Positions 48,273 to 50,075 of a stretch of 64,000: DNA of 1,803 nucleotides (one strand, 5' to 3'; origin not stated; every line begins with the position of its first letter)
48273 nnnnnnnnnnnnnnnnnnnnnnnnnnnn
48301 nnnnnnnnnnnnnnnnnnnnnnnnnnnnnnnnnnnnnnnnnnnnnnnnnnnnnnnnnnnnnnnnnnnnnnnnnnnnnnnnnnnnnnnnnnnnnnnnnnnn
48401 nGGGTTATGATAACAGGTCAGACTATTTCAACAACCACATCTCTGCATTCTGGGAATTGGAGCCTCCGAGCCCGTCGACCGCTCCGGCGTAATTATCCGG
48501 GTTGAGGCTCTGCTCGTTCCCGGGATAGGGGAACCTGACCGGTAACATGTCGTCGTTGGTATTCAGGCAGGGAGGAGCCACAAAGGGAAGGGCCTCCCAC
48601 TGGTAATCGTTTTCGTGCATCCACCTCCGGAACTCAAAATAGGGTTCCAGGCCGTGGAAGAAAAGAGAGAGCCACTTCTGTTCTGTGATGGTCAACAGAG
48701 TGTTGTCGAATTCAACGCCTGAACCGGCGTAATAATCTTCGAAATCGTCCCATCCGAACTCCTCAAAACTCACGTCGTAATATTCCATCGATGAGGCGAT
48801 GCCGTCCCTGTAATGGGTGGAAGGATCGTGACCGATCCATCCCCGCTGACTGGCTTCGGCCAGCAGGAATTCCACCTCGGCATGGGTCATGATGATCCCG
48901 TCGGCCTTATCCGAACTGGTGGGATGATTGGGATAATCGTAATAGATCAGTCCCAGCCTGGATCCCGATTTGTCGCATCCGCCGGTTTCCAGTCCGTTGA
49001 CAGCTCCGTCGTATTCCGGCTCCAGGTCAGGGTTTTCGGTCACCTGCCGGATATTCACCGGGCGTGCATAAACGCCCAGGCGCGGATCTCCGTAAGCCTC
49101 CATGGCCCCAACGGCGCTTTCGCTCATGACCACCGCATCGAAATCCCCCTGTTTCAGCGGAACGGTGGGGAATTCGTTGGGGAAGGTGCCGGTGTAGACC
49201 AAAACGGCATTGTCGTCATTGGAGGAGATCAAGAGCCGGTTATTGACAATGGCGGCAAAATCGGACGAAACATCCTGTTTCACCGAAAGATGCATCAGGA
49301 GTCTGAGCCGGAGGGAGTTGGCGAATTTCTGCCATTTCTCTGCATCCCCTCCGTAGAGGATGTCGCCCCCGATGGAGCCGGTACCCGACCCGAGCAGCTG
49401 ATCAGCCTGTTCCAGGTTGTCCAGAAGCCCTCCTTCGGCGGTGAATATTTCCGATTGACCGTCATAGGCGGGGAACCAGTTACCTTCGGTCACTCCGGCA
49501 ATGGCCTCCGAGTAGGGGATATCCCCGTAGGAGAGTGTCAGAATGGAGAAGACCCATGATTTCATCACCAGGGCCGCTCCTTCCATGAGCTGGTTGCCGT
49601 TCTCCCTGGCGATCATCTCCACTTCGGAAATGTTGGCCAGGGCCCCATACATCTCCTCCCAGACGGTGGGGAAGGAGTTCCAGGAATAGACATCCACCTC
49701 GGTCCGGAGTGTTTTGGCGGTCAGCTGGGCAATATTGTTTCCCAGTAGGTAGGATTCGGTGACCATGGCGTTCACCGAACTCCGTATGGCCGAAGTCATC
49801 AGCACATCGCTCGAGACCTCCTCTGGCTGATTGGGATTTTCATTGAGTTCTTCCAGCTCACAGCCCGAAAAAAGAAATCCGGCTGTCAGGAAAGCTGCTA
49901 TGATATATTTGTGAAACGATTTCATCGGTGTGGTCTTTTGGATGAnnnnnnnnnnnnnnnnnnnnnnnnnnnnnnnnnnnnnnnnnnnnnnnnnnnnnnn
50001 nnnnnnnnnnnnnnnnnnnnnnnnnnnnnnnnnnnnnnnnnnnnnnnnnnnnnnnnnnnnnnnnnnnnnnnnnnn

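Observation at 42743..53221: SusC/SusD operon without recognisable glycoside hydrolases, carrying a BCCT transporter, a TAT-exported Gfo/Idh/MocA enzyme, an amidohydrolase and a NodB-like lipoprotein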

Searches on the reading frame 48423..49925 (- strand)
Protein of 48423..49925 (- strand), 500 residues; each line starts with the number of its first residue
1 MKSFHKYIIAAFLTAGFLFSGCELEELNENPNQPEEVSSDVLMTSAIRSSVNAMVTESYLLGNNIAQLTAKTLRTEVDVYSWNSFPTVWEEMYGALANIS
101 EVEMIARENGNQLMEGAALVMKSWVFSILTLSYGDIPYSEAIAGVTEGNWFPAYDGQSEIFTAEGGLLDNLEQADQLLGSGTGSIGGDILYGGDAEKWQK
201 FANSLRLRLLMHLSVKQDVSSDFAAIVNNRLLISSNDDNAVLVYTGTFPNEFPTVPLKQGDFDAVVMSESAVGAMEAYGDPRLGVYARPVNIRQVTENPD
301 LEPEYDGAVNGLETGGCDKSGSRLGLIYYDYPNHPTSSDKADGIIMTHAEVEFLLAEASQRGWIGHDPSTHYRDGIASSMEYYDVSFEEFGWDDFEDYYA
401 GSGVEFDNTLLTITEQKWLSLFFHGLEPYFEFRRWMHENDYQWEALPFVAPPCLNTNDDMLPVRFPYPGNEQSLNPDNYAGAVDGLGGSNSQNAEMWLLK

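Call 3: search_protein_families(library=pfam, proteins=[window:48423-49925:-], max_evalue=0.01)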
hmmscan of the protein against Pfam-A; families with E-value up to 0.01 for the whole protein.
window:48423-49925:- (500 aa): 3 families
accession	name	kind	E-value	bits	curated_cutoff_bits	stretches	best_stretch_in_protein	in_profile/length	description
PF12771.13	SusD-like_2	-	1.7e-80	271.3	27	1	31-468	1-415/415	Starch-binding associating with outer membrane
PF12741.13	SusD-like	-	3.2e-41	142.3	27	2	81-386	77-363/495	Susd and RagB outer membrane lipoprotein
PF14322.12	SusD-like_3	-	0.00015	22.5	27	1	69-141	56-135/191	Starch-binding associating with outer membrane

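Call 4: search_protein_families(library=ncbifam, proteins=[window:48423-49925:-], max_evalue=0.01)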
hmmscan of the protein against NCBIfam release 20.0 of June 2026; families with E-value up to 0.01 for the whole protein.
window:48423-49925:- (500 aa): 0 families

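Call 39: find_related_loci(query=A1, collection=metagenome_contigs, flank=7000)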
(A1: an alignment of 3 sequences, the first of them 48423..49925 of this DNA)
Query A1 (500 aa) in metagenome_contigs; peptide patterns used: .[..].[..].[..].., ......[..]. (x = any residue, [..] = any of these).
600 stretches matched a pattern (row limit reached: there are more); 576 encode a relative of the query (tblastn E <= 1e-3); the best 80 are kept; 80 distinct loci.
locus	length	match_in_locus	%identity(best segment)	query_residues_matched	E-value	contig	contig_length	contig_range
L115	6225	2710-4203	60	1-499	0e+0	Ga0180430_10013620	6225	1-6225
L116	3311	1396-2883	57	1-500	0e+0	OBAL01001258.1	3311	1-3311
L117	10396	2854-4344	56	2-499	0e+0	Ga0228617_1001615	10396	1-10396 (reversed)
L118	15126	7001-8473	56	7-500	0e+0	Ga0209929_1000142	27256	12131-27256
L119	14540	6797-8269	56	7-500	0e+0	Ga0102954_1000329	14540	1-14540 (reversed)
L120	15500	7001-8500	55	1-499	1e-180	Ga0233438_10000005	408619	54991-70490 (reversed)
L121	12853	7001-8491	56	2-499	6e-180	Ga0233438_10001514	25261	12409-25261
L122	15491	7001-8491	55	2-499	9e-180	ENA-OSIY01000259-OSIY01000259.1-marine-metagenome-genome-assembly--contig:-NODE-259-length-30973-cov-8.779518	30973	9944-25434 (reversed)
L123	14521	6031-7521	55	2-499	3e-179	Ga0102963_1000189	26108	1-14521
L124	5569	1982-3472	55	2-499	0e+0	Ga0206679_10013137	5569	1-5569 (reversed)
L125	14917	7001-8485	55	7-500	9e-178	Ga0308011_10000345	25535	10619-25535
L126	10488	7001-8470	55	7-499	1e-177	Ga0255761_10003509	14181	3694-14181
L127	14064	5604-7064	57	13-499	1e-175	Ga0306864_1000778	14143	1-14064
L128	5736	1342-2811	54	8-499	3e-178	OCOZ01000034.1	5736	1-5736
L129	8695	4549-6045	56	1-499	4e-175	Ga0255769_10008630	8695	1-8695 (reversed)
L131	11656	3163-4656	56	2-500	1e-172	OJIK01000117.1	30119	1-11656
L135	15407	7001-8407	52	21-500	2e-151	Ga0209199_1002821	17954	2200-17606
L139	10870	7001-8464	49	2-500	9e-149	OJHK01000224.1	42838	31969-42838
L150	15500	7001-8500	55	1-499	1e-180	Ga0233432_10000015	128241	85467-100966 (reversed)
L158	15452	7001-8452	35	9-500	1e-88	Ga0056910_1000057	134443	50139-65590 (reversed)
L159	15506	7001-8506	38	8-500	3e-87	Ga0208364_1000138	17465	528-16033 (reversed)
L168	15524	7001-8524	36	1-500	2e-82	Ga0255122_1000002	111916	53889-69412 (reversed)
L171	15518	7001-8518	36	5-500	4e-81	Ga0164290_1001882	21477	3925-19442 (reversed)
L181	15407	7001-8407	34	20-497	5e-66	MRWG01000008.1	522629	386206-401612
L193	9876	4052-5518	30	1-500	8e-57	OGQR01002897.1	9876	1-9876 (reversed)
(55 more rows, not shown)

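Call 51: search_protein_families(library=pfam, proteins=[L122:10228-11079:+, L131:6306-7964:+, L121:10754-11881:+, L129:7684-8559:-, L150:2053-3573:+, L125:1231-2892:+, L135:10835-11959:+, L125:2897-3310:+, L139:1496-2917:+, L127:1329-1955:+], max_evalue=0.001)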
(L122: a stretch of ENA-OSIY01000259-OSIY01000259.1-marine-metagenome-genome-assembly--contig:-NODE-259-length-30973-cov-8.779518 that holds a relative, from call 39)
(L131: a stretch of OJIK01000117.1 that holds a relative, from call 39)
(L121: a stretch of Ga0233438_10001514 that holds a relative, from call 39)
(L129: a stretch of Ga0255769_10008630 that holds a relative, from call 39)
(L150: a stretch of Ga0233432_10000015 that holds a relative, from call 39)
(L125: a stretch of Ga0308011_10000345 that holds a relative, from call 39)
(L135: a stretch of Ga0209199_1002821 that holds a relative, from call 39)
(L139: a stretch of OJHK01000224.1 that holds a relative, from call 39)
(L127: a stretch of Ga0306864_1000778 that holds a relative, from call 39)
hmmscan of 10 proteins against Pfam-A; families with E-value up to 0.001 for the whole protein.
L122:10228-11079:+ (283 aa): 0 families

L131:6306-7964:+ (552 aa): 2 families
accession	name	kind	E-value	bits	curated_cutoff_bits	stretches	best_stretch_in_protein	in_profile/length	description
PF13585.12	CHU_C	-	2.7e-15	56.7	27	1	465-536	2-75/86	CHU_C Type IX secretion signal domain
PF18911.6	PKD_4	-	4.8e-07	30.2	27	1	274-348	4-78/85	PKD domain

L121:10754-11881:+ (375 aa): 3 families
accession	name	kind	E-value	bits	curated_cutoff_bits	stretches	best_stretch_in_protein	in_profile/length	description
PF13621.12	Cupin_8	-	6.5e-34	118.4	27.4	1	108-332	3-248/252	Cupin-like domain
PF08007.18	JmjC_2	-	6.6e-06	26.1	22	1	242-328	48-120/127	JmjC domain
PF02373.28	JmjC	-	0.00012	22.9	24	1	223-326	2-111/114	JmjC domain, hydroxylase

L129:7684-8559:- (291 aa): 2 families
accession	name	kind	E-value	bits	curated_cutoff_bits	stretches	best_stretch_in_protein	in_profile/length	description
PF02678.22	Pirin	-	5.6e-29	100.8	26.1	1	33-131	11-108/108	Pirin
PF05726.19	Pirin_C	-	2.4e-28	99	27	1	188-287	3-103/103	Pirin C-terminal cupin domain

L150:2053-3573:+ (506 aa): 1 family
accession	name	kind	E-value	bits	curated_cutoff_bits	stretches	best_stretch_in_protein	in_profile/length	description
PF01645.23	Glu_synthase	-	6.2e-82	276.1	20.4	1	134-461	56-368/369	Conserved region in glutamate synthase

L125:1231-2892:+ (553 aa): 2 families
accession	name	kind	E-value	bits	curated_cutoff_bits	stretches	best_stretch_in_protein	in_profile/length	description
PF00916.26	Sulfate_transp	-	1.5e-60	205.4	23.2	1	21-408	1-380/380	Sulfate permease family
PF16983.11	MFS_MOT1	-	1.1e-06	29.4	30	1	305-385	29-111/111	Molybdate transporter of MFS superfamily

L135:10835-11959:+ (374 aa): 1 family
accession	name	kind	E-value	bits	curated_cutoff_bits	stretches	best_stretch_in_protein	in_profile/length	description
PF06580.19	His_kinase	-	1.8e-26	92.6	25.2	1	181-260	1-81/81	Histidine kinase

L125:2897-3310:+ (137 aa): 1 family
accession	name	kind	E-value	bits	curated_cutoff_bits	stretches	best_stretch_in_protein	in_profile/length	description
PF02566.24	OsmC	-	1.4e-16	61.2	27.5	1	34-131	1-99/100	OsmC-like protein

L139:1496-2917:+ (473 aa): 3 families
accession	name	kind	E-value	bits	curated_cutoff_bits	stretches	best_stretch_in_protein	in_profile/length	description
PF00128.31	Alpha-amylase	-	3e-36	126.1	22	1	56-359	15-358/446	Alpha amylase, catalytic domain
PF14701.12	hDGE_amylase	-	0.00016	21.4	27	0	112-169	51-116/439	Glycogen debranching enzyme, glucanotransferase domain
PF14871.12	GHL6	-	0.00018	22.2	35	1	124-228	38-131/132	Hypothetical glycosyl hydrolase 6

L127:1329-1955:+ (208 aa): 4 families
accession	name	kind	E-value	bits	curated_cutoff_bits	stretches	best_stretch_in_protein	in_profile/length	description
PF01047.28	MarR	-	1.4e-11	44.6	24.6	1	79-138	1-58/59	MarR family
PF12802.13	MarR_2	-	4e-09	37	27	1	77-138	1-61/61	MarR family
PF22381.2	Staph_reg_Sar_Rot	-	4.4e-09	36.8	27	1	71-147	4-78/85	Transcriptional regulator SarA/Rot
PF13463.12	HTH_27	-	4.1e-05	24.2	22.2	1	94-145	15-66/68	Winged helix DNA-binding domain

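Call 74: search_protein_families(library=pfam, proteins=[L171:9913-11193:+, L181:12721-13800:+, L168:10670-13375:-, L171:11186-12313:+, L159:254-835:+, L181:2102-2782:+, L158:1101-2366:+, L181:11315-12718:+, L193:5530-6864:+], max_evalue=0.001)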
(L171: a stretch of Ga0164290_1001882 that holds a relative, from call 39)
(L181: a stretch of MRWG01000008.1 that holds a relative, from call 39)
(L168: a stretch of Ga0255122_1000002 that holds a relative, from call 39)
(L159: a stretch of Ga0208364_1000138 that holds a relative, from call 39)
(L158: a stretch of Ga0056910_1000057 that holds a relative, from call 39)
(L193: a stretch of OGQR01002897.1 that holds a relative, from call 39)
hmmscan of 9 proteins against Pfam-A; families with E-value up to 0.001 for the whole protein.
L171:9913-11193:+ (427 aa): 1 family
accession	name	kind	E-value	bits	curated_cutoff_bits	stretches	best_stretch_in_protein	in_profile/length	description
PF18943.6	DUF5690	-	1.3e-162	541.6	25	1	36-418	1-382/382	Family of unknown function (DUF5690)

L181:12721-13800:+ (360 aa): 3 families
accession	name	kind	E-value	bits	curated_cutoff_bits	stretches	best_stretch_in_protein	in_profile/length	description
PF01676.23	Metalloenzyme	-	1.9e-10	41.1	24.3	1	193-347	104-250/252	Metalloenzyme superfamily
PF00884.28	Sulfatase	-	7e-07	29.3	25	1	228-347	174-301/301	Sulfatase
PF01663.27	Phosphodiest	-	0.00048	20.3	23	0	200-291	130-222/342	Type I phosphodiesterase / nucleotide pyrophosphatase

L168:10670-13375:- (901 aa): 3 families
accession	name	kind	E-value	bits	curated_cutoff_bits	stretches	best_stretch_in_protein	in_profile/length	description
PF04185.19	Phosphoesterase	-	4.1e-13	49.7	23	1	500-603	1-102/356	Phosphoesterase family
PF21783.3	YNCE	-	3e-06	27.2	27.1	0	197-242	63-108/339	YNCE-like beta-propeller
PF25174.1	Beta-prop_THOC3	-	0.00021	20.8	305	0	57-148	85-167/272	THOC3 beta-propeller domain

L171:11186-12313:+ (376 aa): 8 families
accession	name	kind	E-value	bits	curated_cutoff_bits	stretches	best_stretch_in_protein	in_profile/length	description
PF01266.30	DAO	-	2.2e-43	149.6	27.9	1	7-372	3-351/353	FAD dependent oxidoreductase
PF13450.12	NAD_binding_8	-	1.6e-07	31.9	21.9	1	8-40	1-32/68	NAD(P)-binding Rossmann-like domain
PF07992.20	Pyr_redox_2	-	5e-06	26.6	26.1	1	4-39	143-178/291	Pyridine nucleotide-disulphide oxidoreductase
PF00890.30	FAD_binding_2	-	9.1e-06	25.5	20.4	1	6-56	2-52/414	FAD binding domain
PF01494.25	FAD_binding_3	-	7.7e-05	22.5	22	1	6-41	4-39/349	FAD binding domain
PF00070.33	Pyr_redox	-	9.7e-05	23.2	22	0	6-38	2-34/82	Pyridine nucleotide-disulphide oxidoreductase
PF02254.24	TrkA_N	-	0.00052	20.7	23.8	0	7-39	2-34/116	TrkA-N domain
PF13738.12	Pyr_redox_3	-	0.00072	19.3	30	0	7-46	1-39/305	Pyridine nucleotide-disulphide oxidoreductase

L159:254-835:+ (194 aa): 2 families
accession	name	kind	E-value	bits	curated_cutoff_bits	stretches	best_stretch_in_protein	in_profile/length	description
PF01966.28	HD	-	2e-11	44.6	22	1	33-109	2-88/116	HD domain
PF13328.12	HD_4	-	0.00055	20.1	27.2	1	32-65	20-53/156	HD domain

L181:2102-2782:+ (227 aa): 3 families
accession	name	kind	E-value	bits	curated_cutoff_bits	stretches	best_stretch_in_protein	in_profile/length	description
PF00702.32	Hydrolase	-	9e-21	75.6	26.4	1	4-189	1-191/191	haloacid dehalogenase-like hydrolase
PF13419.12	HAD_2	-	6.4e-19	69.2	23.8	1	8-191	2-174/178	Haloacid dehalogenase-like hydrolase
PF13242.12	Hydrolase_like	-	3.5e-08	33.7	22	1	149-220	2-74/75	HAD-hyrolase-like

L158:1101-2366:+ (422 aa): 1 family
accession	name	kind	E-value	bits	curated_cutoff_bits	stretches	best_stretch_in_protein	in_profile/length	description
PF00753.33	Lactamase_B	-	0.00066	20.1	22.7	0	107-125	44-62/196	Metallo-beta-lactamase superfamily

L181:11315-12718:+ (468 aa): 1 family
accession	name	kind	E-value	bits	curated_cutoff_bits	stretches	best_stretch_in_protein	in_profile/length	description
PF00202.27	Aminotran_3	-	4.8e-82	276.2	30.5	1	69-460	10-402/403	Aminotransferase class-III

L193:5530-6864:+ (445 aa): 1 family
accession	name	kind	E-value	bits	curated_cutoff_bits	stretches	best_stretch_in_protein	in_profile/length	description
PF18942.5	DUF5689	-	9.5e-17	62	28.6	1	42-255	2-217/217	Family of unknown function (DUF5689)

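Call 95: search_solved_structures(query=window:48423-49925:-, max_evalue=0.001)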
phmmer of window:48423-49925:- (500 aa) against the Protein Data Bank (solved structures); distinct sequences matched with E-value up to 0.001: 26.
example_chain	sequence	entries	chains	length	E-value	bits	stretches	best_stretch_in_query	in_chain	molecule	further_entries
4ler_A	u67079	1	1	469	2.8e-36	128.4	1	26-499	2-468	Putative outer membrane protein, probably involved in nutrient binding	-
3mx3_A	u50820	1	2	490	1.6e-35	125.9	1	23-499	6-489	SusD homolog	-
3ejn_A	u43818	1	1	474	8.8e-35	123.5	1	23-484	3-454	SusD homolog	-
5j5u_A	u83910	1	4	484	1.2e-33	119.7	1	87-497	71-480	RagB/SusD domain protein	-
9bal_A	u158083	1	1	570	1.7e-31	112.6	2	88-245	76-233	Surface glycan-binding protein A (SGBP-A)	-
9bam_A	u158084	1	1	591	2e-31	112.4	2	88-245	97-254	Surface glycan-binding protein A (SGBP-A)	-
6dk2_A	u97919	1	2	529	6.2e-30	107.5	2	84-241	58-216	SusD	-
6dmf_A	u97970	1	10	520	1.9e-28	102.6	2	83-242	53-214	mixed-linkage glucan utilization locus (MLGUL) SGBP-B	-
6e60_A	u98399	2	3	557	2.4e-28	102.2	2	83-242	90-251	mixed-linkage glucan utilization locus (MLGUL) SGBP-B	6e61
7nox_A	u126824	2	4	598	3.4e-28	101.7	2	83-242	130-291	Surface glycan-binding protein BO2743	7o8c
8j0p_A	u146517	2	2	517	8.3e-24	87.3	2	49-386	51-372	Chitin binding SusD-like protein | SusD-like protein AqSusD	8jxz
4f7a_A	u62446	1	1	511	2e-16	62.9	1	89-497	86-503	Putative uncharacterized protein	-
4puc_A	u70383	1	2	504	4.2e-16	61.9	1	82-252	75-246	SusD homolog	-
3fdh_A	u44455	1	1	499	5e-15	58.3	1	79-480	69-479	SusD homolog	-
4mru_A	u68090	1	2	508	5.6e-15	58.1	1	120-398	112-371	SusD homolog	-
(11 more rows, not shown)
